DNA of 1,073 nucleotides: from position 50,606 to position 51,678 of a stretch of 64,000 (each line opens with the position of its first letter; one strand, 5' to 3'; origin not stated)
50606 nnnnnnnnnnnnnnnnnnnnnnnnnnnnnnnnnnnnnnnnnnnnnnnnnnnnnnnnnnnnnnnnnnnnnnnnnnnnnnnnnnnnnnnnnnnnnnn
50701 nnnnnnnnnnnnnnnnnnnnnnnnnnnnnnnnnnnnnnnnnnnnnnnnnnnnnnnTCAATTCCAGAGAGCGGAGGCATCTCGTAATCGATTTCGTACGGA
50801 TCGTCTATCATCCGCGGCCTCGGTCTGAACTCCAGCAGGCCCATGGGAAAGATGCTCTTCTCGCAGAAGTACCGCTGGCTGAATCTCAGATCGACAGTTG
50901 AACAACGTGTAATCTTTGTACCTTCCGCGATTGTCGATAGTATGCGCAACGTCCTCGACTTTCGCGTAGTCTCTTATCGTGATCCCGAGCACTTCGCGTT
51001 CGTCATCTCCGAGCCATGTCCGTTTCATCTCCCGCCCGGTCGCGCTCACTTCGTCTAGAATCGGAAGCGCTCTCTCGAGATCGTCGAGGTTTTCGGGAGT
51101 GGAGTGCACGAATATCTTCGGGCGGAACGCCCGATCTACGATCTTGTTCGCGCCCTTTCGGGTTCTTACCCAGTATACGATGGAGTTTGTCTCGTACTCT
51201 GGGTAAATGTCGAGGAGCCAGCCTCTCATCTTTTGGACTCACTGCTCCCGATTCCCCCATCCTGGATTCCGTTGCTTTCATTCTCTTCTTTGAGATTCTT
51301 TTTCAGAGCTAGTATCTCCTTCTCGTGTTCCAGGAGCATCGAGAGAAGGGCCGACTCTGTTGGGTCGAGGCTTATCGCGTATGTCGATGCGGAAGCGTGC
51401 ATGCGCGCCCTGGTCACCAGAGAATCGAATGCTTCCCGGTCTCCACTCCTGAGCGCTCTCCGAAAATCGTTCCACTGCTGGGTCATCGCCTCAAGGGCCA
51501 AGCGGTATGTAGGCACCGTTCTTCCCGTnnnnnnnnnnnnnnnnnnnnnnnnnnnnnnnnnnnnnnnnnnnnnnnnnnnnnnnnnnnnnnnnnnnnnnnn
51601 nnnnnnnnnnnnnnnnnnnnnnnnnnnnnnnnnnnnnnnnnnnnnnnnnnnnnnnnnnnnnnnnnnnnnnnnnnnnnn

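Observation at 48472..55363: Locus of three catalytically degenerate DNA-transaction proteins: an operon of an inactivated RadA/RadB paralog, a small ORF and an inactivated PolB, divergent from a membrane coiled-coil KaiC-like protein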

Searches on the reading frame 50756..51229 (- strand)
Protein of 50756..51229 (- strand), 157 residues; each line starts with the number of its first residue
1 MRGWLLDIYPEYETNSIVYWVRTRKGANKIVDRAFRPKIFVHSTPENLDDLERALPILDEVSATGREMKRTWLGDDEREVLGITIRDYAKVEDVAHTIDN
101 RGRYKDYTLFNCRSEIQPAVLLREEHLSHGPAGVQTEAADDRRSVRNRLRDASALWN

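Call 4: search_protein_families(library=pfam, proteins=[window:50756-51229:-], max_evalue=0.1)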
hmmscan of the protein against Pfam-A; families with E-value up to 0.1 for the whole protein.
window:50756-51229:- (157 aa): 0 families

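Call 5: search_protein_families(library=ncbifam, proteins=[window:50756-51229:-], max_evalue=0.1)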
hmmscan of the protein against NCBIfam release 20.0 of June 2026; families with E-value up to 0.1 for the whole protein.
window:50756-51229:- (157 aa): 1 family
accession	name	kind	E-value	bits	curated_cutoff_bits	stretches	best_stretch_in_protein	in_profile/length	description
NF004418.0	PRK05761.1-4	subfamily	3.2e-05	22.3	692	1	16-112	12-114/717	type B DNA-directed DNA polymerase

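Call 42: find_encoding_contigs(protein=window:50756-51229:-, flank=6000, max_places=6)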
Protein window:50756-51229:- (157 aa): no gene with exactly this product is on record in the collection.

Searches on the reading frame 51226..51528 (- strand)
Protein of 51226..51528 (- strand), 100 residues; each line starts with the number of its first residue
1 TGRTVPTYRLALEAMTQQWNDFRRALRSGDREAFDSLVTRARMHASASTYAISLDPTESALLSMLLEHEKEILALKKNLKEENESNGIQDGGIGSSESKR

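Call 4: search_protein_families(library=pfam, proteins=[window:51226-51516:-], max_evalue=0.1)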
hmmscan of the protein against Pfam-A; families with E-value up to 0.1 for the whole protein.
window:51226-51516:- (96 aa): 3 families
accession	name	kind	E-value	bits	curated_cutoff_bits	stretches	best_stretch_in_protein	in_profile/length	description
PF18731.6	HEPN_Swt1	-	0.018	15.8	27.5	1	7-60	55-107/115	Swt1-like HEPN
PF22813.1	TcaA_2nd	-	0.065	14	26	0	13-82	3-66/103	TcaA protein second domain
PF00486.34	Trans_reg_C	-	0.077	13.5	26.2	0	48-70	4-26/77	Transcriptional regulatory protein, C terminal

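Call 5: search_protein_families(library=ncbifam, proteins=[window:51226-51516:-], max_evalue=0.1)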
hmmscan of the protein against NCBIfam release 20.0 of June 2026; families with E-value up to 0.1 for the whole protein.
window:51226-51516:- (96 aa): 1 family
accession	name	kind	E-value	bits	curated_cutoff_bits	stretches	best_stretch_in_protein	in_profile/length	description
NF033529.1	transpos_ISLre2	equivalog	0.047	13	200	1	7-81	210-280/382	ISLre2 family transposase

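Call 53: search_protein_families(library=ncbifam, proteins=[window:51229-51528:-], max_evalue=0.01)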
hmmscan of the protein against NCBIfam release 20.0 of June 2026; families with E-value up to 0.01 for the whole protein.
seq(100 aa): 0 families

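Call 89: search_protein_families(library=padloc, proteins=[window:51226-51528:-], max_evalue=0.01)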
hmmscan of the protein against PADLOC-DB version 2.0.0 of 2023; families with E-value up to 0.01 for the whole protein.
window:51226-51528:- (100 aa): 0 families
